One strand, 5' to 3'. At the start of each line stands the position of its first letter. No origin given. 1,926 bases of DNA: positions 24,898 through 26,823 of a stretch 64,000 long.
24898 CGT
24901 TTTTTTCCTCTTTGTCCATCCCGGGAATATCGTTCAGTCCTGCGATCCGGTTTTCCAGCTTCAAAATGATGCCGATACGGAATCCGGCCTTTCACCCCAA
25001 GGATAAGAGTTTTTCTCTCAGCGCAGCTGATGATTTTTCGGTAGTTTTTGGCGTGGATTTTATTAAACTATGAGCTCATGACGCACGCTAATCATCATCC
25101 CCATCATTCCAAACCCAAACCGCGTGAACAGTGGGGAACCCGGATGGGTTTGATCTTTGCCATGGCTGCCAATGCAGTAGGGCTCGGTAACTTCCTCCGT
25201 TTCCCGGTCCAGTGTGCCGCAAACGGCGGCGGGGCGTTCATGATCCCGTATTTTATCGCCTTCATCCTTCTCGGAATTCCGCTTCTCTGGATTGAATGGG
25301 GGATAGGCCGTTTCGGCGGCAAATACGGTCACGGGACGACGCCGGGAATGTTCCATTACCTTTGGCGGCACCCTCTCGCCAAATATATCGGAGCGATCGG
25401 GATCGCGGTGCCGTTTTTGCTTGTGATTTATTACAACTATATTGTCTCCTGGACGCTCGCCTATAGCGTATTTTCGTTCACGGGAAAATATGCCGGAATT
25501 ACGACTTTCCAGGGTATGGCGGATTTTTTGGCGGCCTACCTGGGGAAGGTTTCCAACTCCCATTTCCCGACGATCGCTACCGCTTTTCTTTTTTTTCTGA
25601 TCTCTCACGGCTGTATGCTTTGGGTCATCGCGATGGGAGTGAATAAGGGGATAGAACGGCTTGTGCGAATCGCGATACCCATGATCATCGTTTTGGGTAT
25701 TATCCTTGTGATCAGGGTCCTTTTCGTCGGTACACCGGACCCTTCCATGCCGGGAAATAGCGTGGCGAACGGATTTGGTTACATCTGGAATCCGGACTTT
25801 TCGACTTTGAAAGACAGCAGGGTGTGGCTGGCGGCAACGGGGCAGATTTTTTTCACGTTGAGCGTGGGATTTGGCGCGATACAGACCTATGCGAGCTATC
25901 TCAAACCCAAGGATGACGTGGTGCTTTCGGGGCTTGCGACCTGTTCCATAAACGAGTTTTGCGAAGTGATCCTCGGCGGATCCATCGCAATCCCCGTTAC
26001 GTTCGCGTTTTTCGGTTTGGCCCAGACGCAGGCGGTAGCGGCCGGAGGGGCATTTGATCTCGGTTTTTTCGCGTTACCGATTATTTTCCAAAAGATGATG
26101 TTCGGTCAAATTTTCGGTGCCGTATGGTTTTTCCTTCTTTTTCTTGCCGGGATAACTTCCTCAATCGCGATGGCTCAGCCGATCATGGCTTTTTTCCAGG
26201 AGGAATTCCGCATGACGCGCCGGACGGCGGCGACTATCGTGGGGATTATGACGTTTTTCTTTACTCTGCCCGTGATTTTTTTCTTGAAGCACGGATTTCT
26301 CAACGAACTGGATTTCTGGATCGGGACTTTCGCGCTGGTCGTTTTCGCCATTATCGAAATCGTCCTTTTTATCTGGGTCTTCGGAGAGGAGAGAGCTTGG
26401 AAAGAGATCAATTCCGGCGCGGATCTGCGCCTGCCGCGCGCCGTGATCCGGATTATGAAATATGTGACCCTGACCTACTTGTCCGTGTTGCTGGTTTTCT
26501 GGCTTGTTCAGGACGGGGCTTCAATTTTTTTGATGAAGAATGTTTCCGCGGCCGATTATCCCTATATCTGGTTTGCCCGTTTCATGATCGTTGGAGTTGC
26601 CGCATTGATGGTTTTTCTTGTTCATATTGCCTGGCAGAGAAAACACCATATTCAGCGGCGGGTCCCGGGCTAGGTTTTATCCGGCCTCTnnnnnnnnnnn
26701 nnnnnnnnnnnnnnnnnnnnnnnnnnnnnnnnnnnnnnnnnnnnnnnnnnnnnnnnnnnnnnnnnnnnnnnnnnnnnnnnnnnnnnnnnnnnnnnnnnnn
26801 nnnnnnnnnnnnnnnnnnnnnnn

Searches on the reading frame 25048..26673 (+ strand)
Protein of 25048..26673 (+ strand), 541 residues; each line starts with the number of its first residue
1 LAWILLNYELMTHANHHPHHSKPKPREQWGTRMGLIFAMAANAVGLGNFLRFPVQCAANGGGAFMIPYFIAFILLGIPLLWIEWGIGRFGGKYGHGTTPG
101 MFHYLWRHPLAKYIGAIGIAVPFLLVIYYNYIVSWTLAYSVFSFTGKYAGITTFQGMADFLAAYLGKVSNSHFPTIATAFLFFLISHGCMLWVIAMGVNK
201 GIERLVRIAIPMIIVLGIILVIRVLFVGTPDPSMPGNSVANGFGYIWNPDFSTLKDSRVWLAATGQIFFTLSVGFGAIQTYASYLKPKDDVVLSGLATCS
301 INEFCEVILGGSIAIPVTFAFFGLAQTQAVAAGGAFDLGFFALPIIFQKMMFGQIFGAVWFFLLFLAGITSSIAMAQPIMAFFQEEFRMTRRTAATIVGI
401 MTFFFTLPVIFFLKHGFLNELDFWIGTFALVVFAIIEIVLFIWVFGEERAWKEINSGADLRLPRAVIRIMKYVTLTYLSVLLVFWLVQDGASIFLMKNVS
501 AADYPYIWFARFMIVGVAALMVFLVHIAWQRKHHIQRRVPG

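Call 42: search_protein_families(library=pfam, proteins=[window:25048-26673:+], max_evalue=0.00001)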
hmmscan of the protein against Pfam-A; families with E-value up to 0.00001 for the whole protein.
window:25048-26673:+ (541 aa): 1 family
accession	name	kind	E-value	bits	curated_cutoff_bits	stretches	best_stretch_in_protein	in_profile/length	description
PF00209.24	SNF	-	3.3e-54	184.9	27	2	189-527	186-515/524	Sodium:neurotransmitter symporter family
